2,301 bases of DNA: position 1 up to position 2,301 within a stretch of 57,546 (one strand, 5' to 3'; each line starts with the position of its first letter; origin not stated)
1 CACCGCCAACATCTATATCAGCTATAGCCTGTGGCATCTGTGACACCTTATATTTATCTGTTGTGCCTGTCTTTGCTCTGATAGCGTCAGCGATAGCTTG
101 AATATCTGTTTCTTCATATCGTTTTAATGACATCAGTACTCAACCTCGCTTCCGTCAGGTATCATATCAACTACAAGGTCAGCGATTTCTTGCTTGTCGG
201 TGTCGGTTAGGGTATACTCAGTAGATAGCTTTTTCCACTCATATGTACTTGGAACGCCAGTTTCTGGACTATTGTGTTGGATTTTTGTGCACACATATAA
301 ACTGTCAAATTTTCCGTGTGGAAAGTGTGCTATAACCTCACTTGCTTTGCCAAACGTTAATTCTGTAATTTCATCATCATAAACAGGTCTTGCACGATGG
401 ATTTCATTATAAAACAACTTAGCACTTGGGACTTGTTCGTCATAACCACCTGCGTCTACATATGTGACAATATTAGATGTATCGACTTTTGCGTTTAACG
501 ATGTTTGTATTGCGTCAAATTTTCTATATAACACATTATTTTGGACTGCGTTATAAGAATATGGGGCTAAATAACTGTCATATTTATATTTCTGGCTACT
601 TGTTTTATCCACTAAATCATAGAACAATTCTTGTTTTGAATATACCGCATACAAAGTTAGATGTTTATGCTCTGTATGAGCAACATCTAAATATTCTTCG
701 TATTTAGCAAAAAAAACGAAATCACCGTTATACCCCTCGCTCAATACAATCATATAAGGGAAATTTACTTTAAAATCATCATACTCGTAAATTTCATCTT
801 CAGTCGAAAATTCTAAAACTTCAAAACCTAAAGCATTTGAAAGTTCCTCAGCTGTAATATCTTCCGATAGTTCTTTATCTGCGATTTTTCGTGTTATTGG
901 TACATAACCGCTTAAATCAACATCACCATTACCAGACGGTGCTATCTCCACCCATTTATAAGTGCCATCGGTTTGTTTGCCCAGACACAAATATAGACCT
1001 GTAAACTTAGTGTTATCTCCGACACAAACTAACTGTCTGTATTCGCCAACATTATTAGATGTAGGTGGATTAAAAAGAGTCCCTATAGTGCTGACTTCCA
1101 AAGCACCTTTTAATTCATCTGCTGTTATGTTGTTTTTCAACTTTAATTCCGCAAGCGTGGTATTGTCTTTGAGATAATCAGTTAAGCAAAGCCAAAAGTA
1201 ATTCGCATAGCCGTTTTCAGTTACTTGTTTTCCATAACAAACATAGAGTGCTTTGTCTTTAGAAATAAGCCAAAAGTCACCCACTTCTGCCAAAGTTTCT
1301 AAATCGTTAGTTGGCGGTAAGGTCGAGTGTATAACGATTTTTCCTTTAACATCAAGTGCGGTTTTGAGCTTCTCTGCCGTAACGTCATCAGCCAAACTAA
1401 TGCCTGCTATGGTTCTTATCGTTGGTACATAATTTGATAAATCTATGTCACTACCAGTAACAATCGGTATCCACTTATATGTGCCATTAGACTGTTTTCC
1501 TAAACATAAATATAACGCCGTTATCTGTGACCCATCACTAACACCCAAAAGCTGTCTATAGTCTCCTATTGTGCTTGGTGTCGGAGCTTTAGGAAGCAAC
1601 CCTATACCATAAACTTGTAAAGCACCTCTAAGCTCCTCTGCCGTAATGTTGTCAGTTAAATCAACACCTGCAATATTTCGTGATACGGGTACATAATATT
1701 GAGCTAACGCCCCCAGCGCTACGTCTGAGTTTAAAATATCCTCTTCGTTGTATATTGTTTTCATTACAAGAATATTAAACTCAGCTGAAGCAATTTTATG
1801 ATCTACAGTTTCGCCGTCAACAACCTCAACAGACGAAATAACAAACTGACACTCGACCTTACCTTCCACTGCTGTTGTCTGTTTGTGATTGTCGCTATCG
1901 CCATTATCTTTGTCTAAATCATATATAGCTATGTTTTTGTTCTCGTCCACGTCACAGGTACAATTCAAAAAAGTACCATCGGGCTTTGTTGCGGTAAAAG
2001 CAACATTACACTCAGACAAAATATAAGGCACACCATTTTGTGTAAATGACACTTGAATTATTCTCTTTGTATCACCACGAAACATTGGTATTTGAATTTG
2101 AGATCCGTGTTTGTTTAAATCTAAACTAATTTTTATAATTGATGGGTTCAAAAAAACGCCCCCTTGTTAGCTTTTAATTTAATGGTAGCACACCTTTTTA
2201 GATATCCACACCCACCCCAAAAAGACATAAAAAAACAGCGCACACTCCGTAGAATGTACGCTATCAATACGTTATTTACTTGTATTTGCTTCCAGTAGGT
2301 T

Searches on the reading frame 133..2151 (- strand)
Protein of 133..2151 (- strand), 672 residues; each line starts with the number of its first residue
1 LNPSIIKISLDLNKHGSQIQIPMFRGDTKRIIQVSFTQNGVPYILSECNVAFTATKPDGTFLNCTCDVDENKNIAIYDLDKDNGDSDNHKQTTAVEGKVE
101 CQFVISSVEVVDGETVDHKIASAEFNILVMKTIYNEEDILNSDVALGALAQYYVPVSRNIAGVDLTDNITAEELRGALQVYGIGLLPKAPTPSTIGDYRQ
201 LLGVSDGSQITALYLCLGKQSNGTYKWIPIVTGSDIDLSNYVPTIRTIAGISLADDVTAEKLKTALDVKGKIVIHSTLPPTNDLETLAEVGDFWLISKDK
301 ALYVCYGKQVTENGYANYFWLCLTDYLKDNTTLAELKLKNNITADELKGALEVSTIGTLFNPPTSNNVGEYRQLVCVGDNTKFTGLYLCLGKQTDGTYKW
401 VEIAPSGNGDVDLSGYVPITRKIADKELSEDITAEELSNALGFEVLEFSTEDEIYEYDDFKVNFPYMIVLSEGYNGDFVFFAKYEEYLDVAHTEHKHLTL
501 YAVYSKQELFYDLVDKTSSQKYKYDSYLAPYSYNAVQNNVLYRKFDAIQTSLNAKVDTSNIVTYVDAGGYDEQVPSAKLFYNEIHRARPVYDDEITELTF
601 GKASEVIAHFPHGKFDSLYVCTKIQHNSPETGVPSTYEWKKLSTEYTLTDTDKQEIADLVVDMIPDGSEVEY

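Call 6: search_protein_families(library=phrogs, proteins=[window:133-2151:-], max_evalue=0.001)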
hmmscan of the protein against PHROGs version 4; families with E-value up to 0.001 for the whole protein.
window:133-2151:- (672 aa): 1 family
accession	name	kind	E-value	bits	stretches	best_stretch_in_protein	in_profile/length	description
phrog_17472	-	tail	6.7e-08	32.1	1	400-433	227-261/872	tail protein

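Call 7: search_protein_families(library=pfam, proteins=[window:133-2151:-], max_evalue=0.001)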
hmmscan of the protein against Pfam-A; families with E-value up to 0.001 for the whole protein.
window:133-2151:- (672 aa): 1 family
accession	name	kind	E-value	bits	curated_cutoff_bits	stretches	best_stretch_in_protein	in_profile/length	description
PF10651.15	BppU_N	-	3e-06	27.5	23.1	1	7-139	4-124/142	BppU N-terminal domain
